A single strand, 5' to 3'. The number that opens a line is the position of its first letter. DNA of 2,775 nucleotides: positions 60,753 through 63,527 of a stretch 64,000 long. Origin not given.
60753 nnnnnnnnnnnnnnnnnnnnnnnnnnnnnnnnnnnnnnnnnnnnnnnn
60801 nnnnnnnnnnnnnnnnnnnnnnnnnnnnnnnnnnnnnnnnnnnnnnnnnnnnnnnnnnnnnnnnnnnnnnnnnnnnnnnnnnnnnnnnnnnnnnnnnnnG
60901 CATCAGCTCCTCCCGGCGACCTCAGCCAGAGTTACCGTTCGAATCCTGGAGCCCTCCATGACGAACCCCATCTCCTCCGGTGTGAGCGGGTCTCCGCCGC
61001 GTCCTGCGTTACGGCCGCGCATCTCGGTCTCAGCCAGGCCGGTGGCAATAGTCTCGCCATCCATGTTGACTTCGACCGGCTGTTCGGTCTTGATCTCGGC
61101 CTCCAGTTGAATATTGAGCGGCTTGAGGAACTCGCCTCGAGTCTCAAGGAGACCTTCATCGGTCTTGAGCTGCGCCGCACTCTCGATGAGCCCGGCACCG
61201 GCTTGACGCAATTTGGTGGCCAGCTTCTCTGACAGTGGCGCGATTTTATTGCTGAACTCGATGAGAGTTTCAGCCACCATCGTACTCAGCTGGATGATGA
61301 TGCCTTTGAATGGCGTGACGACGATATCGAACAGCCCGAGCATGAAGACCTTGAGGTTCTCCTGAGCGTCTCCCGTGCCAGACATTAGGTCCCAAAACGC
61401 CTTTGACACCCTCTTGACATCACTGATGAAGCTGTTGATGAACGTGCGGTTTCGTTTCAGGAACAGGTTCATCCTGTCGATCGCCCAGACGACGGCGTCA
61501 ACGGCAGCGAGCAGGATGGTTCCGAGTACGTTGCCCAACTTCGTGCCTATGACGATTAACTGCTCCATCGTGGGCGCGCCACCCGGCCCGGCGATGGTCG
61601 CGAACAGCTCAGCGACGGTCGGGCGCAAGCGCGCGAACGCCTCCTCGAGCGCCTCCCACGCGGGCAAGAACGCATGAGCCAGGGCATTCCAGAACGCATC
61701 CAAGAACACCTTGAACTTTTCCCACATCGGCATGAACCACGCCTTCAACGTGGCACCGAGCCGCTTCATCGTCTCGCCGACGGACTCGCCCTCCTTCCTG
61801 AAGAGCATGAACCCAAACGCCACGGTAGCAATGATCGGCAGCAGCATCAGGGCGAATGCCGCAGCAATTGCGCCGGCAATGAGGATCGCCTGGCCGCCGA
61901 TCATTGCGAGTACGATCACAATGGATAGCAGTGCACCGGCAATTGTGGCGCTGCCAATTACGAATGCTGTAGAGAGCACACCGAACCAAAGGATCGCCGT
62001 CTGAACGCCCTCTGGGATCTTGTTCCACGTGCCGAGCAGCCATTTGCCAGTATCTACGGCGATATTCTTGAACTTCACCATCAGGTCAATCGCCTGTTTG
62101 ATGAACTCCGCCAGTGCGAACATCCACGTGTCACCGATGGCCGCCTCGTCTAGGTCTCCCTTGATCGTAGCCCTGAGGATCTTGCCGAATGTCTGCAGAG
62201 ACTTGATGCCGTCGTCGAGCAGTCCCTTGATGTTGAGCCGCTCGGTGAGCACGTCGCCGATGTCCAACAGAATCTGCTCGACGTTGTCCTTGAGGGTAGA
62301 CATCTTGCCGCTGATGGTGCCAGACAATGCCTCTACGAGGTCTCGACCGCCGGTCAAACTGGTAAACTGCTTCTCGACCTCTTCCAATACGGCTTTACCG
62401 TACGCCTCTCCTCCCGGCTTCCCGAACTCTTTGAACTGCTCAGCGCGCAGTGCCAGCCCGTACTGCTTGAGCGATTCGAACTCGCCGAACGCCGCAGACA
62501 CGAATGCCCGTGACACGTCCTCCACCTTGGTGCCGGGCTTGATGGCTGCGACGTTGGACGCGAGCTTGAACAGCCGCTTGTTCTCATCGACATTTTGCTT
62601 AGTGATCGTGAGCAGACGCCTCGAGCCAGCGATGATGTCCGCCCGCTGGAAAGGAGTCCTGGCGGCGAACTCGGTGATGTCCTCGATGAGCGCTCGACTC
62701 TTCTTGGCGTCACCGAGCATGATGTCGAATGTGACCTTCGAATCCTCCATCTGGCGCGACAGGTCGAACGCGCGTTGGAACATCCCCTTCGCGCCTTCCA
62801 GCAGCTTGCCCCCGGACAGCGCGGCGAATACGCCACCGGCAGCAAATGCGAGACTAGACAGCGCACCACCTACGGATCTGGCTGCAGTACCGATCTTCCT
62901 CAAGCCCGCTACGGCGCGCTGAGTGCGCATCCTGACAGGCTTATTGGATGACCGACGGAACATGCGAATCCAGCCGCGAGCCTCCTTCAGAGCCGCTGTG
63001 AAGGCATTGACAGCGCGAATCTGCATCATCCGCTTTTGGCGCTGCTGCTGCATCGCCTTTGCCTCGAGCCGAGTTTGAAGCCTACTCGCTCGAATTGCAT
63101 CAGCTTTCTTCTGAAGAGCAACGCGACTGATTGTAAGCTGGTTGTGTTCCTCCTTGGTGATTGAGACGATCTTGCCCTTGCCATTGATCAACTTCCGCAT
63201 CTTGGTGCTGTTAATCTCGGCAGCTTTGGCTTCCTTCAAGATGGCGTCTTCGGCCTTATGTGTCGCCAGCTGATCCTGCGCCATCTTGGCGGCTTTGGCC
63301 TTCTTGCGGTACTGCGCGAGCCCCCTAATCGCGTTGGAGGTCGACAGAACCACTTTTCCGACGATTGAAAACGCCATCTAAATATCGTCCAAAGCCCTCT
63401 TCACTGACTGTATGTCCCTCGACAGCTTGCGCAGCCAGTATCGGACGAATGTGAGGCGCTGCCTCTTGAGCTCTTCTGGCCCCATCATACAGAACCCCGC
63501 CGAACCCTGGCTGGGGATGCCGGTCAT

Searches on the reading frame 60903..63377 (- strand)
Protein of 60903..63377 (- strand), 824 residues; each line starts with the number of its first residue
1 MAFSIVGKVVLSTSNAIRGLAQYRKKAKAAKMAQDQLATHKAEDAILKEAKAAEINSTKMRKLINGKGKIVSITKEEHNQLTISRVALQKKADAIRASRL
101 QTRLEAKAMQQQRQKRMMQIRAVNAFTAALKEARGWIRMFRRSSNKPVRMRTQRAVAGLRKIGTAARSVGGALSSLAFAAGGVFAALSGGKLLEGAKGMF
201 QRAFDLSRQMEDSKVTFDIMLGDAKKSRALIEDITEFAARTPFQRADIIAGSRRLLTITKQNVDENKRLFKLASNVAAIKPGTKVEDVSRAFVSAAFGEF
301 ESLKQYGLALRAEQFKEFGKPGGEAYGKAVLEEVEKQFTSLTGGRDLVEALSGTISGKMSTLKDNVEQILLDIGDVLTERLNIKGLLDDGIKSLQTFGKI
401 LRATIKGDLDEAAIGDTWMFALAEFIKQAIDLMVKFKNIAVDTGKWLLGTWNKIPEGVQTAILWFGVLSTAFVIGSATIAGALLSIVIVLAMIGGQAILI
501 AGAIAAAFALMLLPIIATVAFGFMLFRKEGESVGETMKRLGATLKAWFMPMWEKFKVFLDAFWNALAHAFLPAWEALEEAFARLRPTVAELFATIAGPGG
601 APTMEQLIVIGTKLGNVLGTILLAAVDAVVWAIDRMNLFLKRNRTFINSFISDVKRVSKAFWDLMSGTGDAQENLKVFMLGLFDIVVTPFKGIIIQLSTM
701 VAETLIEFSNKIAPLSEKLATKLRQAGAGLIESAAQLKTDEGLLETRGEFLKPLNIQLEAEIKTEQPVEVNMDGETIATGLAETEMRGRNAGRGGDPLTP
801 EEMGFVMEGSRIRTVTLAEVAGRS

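Call 9: search_protein_families(library=phrogs, proteins=[window:60903-63377:-], max_evalue=0.001)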
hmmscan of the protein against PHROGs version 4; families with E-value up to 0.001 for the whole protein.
window:60903-63377:- (824 aa): 6 families
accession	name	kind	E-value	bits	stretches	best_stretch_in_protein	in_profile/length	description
phrog_23574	-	tail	6.1e-14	51.3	1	114-381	250-492/1441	tail length tape measure protein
phrog_26804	-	unknown function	1.2e-09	37.5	1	151-379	87-319/1066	-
phrog_1272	-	tail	2.4e-09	36.5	1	354-721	531-858/1606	tail length tape measure protein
phrog_9959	-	tail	4e-06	25.6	1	194-257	62-125/1708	tail length tape measure protein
phrog_16692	-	unknown function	2.7e-05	23.8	1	14-292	23-270/1107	-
phrog_12798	-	tail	8.2e-05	22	1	205-257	64-116/1031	tail length tape measure protein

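Call 10: search_protein_families(library=pfam, proteins=[window:60903-63377:-], max_evalue=0.001)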
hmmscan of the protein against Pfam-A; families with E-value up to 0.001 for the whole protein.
window:60903-63377:- (824 aa): 1 family
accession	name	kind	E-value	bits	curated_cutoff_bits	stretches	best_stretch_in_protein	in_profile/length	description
PF20155.4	TMP_3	-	4e-05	23.9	41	0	203-292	3-94/192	Tape measure protein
